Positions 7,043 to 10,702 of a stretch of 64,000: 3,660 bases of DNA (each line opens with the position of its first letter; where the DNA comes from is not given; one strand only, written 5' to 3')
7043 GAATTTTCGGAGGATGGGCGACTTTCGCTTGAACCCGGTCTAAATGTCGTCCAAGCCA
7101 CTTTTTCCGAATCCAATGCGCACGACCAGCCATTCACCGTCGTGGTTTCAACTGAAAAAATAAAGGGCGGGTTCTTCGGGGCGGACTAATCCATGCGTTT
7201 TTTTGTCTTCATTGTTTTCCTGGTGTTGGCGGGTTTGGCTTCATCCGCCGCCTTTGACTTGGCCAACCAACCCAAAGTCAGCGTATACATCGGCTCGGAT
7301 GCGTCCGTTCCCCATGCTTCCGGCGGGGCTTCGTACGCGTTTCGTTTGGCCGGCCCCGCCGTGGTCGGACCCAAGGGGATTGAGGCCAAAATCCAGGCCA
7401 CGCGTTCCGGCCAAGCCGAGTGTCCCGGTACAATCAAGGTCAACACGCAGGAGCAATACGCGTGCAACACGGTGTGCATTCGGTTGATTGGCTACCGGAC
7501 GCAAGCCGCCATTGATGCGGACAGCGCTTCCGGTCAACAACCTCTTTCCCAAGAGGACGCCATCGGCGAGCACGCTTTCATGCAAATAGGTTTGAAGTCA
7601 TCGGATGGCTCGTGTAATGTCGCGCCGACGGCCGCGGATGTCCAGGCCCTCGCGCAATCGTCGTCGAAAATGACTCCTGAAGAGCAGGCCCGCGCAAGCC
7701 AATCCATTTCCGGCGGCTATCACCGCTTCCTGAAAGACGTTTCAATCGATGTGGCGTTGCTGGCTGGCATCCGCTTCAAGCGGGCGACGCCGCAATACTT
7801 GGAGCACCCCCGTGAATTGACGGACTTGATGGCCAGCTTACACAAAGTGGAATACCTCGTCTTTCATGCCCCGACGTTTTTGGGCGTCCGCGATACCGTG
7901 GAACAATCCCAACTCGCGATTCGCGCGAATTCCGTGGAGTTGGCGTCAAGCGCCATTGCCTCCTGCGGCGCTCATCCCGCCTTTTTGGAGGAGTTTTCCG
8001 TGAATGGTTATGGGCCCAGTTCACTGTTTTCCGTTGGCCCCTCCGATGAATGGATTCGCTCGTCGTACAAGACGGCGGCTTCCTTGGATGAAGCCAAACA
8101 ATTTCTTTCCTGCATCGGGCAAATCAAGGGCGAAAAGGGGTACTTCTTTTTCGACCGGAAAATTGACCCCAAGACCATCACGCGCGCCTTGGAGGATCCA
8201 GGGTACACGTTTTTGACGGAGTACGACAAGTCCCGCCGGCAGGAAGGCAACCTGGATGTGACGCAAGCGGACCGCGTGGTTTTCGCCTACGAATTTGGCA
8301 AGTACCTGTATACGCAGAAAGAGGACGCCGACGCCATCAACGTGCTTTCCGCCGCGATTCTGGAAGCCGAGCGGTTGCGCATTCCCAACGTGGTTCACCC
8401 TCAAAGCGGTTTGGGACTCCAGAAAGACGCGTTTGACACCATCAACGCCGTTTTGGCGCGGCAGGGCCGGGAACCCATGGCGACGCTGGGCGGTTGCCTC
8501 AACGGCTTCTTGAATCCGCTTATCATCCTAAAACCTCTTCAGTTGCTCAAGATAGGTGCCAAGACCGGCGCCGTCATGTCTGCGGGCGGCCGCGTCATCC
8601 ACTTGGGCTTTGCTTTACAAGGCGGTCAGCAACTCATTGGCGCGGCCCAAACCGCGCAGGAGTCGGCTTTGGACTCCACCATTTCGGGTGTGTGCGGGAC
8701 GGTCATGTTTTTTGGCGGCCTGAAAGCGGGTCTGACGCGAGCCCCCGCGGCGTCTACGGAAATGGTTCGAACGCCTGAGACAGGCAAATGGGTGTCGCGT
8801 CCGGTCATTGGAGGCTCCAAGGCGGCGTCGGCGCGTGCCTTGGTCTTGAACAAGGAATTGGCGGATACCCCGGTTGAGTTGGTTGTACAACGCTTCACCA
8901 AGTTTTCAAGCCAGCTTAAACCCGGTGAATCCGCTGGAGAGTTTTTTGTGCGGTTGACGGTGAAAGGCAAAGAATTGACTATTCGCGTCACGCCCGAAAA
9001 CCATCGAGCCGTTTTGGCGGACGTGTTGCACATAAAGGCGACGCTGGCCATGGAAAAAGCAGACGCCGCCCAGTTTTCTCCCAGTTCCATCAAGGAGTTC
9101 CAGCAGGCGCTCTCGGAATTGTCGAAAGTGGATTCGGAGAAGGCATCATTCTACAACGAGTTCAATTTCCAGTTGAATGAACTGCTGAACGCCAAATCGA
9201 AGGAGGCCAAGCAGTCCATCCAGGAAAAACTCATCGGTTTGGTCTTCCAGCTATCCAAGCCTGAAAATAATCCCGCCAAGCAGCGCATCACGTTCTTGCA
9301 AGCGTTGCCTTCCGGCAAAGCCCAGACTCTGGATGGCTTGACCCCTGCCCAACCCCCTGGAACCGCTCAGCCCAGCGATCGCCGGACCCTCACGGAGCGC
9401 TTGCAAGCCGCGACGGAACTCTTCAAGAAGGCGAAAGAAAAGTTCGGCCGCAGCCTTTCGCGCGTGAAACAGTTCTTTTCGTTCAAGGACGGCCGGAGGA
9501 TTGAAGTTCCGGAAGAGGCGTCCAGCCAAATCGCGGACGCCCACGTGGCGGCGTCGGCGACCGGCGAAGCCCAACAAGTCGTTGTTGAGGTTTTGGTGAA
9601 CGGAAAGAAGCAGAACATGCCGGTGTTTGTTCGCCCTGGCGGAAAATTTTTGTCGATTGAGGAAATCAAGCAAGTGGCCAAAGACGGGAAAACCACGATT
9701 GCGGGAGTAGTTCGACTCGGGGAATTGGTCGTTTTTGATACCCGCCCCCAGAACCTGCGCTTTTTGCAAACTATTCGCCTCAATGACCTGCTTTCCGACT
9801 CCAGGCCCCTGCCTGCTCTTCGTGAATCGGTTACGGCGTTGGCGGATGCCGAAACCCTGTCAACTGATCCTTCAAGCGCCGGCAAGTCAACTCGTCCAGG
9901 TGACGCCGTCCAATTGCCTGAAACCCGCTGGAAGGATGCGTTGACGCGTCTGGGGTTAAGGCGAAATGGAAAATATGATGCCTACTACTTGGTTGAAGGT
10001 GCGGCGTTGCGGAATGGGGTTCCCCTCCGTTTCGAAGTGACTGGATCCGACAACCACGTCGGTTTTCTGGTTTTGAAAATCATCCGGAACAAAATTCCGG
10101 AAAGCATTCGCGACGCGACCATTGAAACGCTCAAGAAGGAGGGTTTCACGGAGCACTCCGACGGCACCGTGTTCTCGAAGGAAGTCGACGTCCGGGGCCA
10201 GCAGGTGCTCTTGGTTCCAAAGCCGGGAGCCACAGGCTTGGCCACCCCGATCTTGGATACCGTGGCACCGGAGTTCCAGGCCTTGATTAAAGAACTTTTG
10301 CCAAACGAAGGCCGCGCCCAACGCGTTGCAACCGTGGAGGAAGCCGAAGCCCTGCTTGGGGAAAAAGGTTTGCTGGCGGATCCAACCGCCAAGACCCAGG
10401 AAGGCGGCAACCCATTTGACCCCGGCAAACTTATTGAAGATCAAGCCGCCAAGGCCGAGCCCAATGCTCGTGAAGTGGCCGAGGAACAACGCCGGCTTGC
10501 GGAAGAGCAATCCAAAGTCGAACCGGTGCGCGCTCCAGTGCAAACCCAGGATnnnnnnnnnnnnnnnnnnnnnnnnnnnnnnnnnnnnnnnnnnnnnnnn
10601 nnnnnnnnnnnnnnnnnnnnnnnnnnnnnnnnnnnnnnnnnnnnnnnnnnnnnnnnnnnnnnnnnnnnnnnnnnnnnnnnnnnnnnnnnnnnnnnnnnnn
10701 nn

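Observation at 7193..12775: Giant exported protein combining several FHA domains with a PP2C phosphatase, at the end of a surface-protein operon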

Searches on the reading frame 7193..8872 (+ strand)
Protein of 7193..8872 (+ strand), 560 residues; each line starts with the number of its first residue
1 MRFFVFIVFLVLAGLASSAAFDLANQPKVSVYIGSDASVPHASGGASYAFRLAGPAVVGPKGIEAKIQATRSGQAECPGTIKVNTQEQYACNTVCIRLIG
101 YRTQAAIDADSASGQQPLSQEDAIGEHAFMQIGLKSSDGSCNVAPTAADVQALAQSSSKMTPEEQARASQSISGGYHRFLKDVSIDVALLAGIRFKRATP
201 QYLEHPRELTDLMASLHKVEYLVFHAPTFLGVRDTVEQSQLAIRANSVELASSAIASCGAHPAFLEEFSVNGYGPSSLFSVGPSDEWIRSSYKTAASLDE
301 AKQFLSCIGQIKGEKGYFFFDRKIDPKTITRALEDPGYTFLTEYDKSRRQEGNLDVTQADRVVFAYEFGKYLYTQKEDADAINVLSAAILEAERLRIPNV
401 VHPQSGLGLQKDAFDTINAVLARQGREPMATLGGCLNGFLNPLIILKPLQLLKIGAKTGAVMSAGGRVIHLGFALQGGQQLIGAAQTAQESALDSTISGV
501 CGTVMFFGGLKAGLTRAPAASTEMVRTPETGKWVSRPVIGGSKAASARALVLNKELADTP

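Call 27: search_protein_families(library=pfam, proteins=[window:7193-8752:+], max_evalue=1)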
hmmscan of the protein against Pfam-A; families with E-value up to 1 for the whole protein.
window:7193-8752:+ (520 aa): 0 families

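Call 56: predict_structure(protein=window:7193-8872:+)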
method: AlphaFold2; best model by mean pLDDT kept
length: 560 residues; sequences in the alignment: 1
mean_pLDDT: 39.1   pTM: 0.24
mean pLDDT of the five models: 39.1, 36.0, 33.3, 31.1, 28.8
residues with pLDDT >= 90: 0; 70-90: 8; 50-70: 67; < 50: 485
segments of 3 or more residues with pLDDT < 50: 17-108, 118-248, 270-272, 274-283, 313-525, 534-560
pLDDT, mean of each block of 10 residues (from residue 1): 69 55 31 25 26 25 30 34 33 42 44 49 37 46 43 38 41 35 31 30 33 32 26 32 45 53 53 39 52 56 56 37 31 31 31 32 35 36 43 39 33 45 44 42 35 34 36 43 42 40 41 37 49 49 35 32
secondary structure, 60 per line:
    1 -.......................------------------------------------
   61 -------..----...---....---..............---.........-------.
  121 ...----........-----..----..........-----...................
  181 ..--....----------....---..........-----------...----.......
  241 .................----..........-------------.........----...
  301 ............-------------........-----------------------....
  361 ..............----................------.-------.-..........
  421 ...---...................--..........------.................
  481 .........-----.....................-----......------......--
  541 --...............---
elements in order: H2-24 E74-76 E80-83 E87-90 E94-100 H104-112 H120-123 E128-135 H147-156 H162-182 H185-188 H199-202 H206-215 H234-257 H262-271 H285-293 H298-312 H326-333 H357-374 H379-394 H411-423 H427-445 H448-457 H464-489 H495-515 E521-526 E533-538 H543-557

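Call 65: search_protein_families(library=phrogs, proteins=[window:7193-8752:+], max_evalue=0.01)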
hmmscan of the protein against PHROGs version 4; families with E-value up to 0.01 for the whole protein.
window:7193-8752:+ (520 aa): 0 families

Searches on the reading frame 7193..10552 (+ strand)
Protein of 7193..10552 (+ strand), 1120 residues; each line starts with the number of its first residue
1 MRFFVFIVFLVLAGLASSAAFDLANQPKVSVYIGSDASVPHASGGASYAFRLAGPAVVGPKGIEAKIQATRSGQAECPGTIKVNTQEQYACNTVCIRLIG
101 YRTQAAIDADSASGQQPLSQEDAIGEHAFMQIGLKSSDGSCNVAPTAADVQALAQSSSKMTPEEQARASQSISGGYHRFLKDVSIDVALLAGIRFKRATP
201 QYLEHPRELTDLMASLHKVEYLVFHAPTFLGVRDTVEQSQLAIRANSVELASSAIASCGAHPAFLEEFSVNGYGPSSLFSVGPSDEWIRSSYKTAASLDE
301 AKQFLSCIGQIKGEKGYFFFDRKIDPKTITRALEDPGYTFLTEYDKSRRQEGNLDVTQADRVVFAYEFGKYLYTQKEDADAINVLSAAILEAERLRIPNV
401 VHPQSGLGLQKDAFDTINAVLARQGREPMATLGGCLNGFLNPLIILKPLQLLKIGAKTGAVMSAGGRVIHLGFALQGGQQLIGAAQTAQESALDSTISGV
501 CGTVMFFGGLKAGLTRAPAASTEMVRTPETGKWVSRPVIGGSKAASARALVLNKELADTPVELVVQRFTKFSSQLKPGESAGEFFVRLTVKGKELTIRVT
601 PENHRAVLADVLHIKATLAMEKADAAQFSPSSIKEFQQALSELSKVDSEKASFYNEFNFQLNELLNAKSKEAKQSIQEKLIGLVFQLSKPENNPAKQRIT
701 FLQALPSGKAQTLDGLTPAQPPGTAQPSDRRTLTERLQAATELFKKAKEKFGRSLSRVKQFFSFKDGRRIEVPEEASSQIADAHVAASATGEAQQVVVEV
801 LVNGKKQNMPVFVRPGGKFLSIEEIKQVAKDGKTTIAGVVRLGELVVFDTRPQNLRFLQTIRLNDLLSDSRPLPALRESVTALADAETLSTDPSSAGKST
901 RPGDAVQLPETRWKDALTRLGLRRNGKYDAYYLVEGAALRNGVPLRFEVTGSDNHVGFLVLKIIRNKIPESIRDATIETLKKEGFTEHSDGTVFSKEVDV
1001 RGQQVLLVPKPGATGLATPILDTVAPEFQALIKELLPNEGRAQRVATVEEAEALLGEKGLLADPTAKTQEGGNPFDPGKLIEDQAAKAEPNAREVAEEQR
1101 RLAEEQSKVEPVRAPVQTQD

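Call 39: search_protein_representatives(protein=window:7193-10552:+)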
Query: 1120 residues. Proteins with E-value up to 0.001 (for the whole library): 0; up to 1e-10: 0; up to 1e-30: 0. The best 0 are listed.

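Call 75: search_dna_similar(query=window:7193-10552:+, collection=plasmids, mode=protein, max_evalue=0.001)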
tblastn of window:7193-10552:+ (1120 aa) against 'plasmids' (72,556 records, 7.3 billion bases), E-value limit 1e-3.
No match.

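Call 76: search_dna_similar(query=window:7193-10552:+, collection=phages, mode=protein, max_evalue=0.001)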
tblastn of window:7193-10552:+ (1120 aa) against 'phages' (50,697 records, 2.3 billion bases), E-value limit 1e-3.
No match.
